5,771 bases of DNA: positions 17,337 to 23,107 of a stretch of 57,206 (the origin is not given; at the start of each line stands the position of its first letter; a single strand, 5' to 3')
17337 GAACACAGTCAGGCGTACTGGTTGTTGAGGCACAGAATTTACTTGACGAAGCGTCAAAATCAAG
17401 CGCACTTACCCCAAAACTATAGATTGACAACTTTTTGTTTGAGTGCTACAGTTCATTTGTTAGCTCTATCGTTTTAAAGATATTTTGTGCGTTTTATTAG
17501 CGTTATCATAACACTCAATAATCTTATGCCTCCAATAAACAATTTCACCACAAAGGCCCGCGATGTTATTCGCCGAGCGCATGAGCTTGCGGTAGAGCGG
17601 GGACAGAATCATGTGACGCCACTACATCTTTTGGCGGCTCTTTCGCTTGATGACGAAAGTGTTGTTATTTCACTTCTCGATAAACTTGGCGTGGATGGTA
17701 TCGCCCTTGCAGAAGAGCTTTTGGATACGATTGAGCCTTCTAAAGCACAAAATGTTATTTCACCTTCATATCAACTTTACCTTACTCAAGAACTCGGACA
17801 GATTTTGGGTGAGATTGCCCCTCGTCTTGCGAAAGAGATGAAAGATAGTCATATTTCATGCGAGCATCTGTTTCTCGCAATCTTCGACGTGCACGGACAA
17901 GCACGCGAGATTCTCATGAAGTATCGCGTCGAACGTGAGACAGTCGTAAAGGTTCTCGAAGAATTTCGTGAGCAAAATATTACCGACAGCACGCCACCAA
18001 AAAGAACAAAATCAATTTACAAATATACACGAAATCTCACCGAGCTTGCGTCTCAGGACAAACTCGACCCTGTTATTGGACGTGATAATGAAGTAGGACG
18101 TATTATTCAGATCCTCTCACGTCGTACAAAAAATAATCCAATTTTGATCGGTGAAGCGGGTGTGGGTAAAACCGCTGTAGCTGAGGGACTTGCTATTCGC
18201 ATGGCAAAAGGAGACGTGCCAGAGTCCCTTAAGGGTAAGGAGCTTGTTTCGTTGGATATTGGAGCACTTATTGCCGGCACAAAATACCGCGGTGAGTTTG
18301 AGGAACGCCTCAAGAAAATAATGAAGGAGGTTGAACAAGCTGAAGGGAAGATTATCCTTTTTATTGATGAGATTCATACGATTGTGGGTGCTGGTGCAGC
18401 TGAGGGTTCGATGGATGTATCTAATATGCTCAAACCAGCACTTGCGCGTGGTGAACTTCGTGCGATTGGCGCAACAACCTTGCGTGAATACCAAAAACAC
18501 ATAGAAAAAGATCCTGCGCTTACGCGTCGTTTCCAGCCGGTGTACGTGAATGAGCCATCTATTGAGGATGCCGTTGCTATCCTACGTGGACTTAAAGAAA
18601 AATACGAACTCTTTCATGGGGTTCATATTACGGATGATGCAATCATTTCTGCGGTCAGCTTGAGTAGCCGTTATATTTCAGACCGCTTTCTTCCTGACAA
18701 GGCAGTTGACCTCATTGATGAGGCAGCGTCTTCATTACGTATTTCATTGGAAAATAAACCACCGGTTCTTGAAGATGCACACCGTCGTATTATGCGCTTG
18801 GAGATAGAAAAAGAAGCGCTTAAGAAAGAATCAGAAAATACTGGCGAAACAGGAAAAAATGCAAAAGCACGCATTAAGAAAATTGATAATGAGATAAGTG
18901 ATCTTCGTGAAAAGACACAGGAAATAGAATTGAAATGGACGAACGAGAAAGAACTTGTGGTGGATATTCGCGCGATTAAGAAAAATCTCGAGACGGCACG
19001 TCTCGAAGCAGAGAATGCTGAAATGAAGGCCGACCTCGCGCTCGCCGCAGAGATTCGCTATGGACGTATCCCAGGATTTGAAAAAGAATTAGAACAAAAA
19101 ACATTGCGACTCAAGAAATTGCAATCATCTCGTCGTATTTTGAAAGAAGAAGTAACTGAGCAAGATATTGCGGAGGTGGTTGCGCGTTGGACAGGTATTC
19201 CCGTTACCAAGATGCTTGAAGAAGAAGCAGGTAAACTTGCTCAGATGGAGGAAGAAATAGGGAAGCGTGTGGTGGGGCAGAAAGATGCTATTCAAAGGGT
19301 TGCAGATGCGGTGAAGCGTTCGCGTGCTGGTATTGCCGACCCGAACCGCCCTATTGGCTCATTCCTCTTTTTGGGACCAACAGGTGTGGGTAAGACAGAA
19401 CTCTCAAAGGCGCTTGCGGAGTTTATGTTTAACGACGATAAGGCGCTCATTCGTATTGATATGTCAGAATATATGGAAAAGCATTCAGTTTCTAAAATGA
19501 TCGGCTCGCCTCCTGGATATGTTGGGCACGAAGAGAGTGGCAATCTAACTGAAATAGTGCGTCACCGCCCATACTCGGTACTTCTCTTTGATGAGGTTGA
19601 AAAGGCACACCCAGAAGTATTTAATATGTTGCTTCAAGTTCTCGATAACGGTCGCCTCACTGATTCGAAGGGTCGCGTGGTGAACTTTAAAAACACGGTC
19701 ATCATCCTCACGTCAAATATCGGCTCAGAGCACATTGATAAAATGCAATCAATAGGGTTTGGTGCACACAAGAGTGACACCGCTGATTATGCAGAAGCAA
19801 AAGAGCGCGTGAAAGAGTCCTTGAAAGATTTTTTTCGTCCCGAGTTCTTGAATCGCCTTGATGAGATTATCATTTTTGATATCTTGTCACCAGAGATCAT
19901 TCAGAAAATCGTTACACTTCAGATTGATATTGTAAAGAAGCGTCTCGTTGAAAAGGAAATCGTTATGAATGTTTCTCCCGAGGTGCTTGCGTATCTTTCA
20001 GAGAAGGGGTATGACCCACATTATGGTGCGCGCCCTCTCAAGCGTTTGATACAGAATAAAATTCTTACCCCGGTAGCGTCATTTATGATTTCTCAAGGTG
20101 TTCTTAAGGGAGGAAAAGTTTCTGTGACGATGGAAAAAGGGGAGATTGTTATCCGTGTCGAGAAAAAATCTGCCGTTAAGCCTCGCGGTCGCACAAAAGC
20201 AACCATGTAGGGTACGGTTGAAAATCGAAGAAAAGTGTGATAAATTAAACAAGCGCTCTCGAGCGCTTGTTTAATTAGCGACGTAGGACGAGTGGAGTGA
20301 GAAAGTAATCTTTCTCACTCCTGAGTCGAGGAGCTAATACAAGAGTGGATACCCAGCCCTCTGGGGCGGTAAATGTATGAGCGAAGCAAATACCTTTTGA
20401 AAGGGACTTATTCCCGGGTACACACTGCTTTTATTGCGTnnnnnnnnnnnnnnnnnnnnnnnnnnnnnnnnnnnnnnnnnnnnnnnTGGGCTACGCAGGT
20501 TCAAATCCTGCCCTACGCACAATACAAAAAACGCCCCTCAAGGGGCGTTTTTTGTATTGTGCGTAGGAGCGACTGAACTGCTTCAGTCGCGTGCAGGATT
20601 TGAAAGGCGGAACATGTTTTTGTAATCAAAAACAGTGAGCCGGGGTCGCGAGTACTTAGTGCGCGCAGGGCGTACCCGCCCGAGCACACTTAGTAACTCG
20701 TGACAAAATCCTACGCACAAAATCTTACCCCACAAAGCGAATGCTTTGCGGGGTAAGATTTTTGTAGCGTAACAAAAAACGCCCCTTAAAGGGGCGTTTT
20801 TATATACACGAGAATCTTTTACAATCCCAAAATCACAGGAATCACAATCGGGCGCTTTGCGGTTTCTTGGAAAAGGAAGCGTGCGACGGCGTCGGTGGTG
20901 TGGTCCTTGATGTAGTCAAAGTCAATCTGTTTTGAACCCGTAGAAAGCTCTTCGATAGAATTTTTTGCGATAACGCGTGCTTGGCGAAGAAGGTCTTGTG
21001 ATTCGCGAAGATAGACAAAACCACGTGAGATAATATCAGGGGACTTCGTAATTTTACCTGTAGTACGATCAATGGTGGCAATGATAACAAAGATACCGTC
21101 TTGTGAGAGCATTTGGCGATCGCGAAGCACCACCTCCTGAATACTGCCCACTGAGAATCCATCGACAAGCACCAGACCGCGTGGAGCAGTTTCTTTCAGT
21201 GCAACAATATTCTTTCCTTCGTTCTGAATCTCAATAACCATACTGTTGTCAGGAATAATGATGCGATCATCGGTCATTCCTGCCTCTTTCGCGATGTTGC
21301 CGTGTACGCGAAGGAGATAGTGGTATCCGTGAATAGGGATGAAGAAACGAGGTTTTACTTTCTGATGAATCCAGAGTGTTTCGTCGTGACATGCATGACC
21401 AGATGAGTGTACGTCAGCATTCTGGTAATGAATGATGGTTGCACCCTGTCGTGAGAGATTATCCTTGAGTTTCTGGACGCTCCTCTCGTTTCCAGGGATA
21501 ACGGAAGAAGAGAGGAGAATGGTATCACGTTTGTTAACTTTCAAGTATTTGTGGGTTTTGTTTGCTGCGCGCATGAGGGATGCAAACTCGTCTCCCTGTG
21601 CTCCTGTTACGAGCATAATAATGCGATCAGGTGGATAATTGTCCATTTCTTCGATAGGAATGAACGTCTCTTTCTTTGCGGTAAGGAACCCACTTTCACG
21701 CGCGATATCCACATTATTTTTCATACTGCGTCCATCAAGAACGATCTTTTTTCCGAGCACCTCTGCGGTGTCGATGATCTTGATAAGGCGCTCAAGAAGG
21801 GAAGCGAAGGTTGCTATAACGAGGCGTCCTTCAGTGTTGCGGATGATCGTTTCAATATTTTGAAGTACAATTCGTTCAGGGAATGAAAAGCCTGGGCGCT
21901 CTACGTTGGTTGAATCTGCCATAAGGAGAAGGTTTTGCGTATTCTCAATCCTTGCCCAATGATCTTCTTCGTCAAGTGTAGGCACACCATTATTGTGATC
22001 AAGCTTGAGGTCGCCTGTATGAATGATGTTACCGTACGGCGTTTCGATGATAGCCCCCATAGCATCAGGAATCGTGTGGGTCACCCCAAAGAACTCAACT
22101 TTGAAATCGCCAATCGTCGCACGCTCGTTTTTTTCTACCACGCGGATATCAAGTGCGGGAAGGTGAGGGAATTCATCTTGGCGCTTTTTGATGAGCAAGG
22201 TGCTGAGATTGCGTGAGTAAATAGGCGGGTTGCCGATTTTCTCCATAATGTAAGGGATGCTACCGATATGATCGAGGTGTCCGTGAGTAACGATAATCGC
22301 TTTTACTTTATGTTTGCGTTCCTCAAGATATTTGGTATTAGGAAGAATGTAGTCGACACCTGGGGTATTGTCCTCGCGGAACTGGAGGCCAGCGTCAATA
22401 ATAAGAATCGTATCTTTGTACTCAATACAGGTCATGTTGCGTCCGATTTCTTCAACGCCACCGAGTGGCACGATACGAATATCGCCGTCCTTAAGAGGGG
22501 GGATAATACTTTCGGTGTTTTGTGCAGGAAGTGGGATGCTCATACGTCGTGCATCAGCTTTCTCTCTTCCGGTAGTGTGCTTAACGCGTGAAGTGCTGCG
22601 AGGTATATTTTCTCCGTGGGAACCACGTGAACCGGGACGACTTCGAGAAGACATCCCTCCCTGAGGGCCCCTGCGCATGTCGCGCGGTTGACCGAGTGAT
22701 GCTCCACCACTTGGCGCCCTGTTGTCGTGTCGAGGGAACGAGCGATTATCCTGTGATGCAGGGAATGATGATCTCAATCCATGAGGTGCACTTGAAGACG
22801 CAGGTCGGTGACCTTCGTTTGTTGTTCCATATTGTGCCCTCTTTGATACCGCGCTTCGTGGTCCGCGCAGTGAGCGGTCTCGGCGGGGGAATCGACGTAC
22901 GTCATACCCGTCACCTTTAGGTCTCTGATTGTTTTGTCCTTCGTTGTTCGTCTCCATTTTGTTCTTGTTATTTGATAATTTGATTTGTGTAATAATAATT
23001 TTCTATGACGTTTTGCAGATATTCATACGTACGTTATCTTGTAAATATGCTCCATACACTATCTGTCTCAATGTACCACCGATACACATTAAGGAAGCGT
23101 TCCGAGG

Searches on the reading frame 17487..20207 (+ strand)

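Call 55: search_protein_families(library=pfam, proteins=[window:17487-20207:+], max_evalue=0.001)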
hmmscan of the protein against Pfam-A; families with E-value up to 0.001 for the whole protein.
window:17487-20207:+ (907 aa): 18 families
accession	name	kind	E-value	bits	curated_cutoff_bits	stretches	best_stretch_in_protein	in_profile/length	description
PF07724.20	AAA_2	-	2.8e-70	236.1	27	1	621-794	1-166/166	AAA domain (Cdc48 subfamily)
PF17871.7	AAA_lid_9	-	1.3e-33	115.5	22.8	1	358-452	1-95/104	AAA lid domain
PF00004.35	AAA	-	1.1e-24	87.8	21.2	2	219-350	2-124/131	ATPase family associated with various cellular activities (AAA)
PF10431.15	ClpB_D2-small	-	1.6e-23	83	21.9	1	800-880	1-81/81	C-terminal, D2-small domain, of ClpB protein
PF02861.25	Clp_N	-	1.3e-21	77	20.7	2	111-161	1-52/53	Clp amino terminal domain, pathogenicity island component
PF07728.20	AAA_5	-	4.6e-17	62.8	22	1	626-747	2-125/139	AAA domain (dynein-related subfamily)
PF00158.32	Sigma54_activat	-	2.1e-10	41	20.2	1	624-726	23-124/168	Sigma-54 interaction domain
PF13191.12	AAA_16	-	3.7e-10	41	32.6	1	196-238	2-47/167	AAA ATPase domain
PF13401.12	AAA_22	-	6.7e-10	39.8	27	0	626-721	8-110/130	AAA domain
PF20720.3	nSTAND3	-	2.5e-06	27.7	27.2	0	214-241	16-43/155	Novel STAND NTPase 3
PF12775.13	AAA_7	-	4e-06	26.9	25.8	0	625-674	35-84/181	P-loop containing dynein motor region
PF13173.12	AAA_14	-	4.6e-05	23.9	27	0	627-722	6-88/129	AAA domain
PF01695.23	IstB_IS21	-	0.00019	21.5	24.1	0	213-238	90-115/238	IstB-like ATP binding protein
PF13238.12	AAA_18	-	0.00023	22.1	29.4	0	629-656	4-25/128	AAA domain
PF01637.24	ATPase_2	-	0.0003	21.1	33.2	0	270-303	93-126/225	ATPase domain predominantly from Archaea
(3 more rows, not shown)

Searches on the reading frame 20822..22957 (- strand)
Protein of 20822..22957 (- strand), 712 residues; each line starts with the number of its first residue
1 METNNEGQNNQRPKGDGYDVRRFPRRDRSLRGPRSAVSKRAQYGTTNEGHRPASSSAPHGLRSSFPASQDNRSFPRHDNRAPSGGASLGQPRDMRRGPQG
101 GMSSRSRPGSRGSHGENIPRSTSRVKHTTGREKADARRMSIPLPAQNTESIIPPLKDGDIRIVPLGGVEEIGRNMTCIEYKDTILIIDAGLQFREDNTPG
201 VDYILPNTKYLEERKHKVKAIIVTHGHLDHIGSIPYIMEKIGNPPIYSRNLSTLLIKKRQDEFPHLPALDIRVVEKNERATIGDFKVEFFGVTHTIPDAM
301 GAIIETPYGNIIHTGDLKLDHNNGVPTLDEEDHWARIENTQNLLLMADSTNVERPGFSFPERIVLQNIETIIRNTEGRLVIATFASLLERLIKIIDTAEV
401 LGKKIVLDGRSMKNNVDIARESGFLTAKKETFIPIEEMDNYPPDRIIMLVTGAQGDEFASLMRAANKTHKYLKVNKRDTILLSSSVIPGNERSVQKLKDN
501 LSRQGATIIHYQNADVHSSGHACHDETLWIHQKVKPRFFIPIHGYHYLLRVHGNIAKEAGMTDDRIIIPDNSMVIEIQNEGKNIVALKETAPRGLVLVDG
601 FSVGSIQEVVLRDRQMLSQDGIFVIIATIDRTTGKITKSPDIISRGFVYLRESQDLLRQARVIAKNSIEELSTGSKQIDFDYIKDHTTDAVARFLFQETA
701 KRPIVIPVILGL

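Call 55: search_protein_families(library=pfam, proteins=[window:20822-22957:-], max_evalue=0.001)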
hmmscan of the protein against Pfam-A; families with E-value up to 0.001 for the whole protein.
window:20822-22957:- (712 aa): 5 families
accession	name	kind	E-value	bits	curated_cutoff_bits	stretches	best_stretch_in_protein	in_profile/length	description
PF22505.1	RNase_J_b_CASP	-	2.8e-40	137.5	27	1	376-501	1-126/126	Ribonuclease J, beta-CASP domain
PF17770.6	RNase_J_C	-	1.8e-26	93.5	23.8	1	610-710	1-100/102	Ribonuclease J C-terminal domain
PF00753.33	Lactamase_B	-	4.4e-16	59.8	22.7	1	173-347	6-185/196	Metallo-beta-lactamase superfamily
PF12706.13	Lactamase_B_2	-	4.5e-12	46.4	27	1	186-319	4-145/200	Beta-lactamase superfamily domain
PF07521.17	RMMBL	-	0.00068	20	21.6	1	512-549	7-45/63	Zn-dependent metallo-hydrolase RNA specificity domain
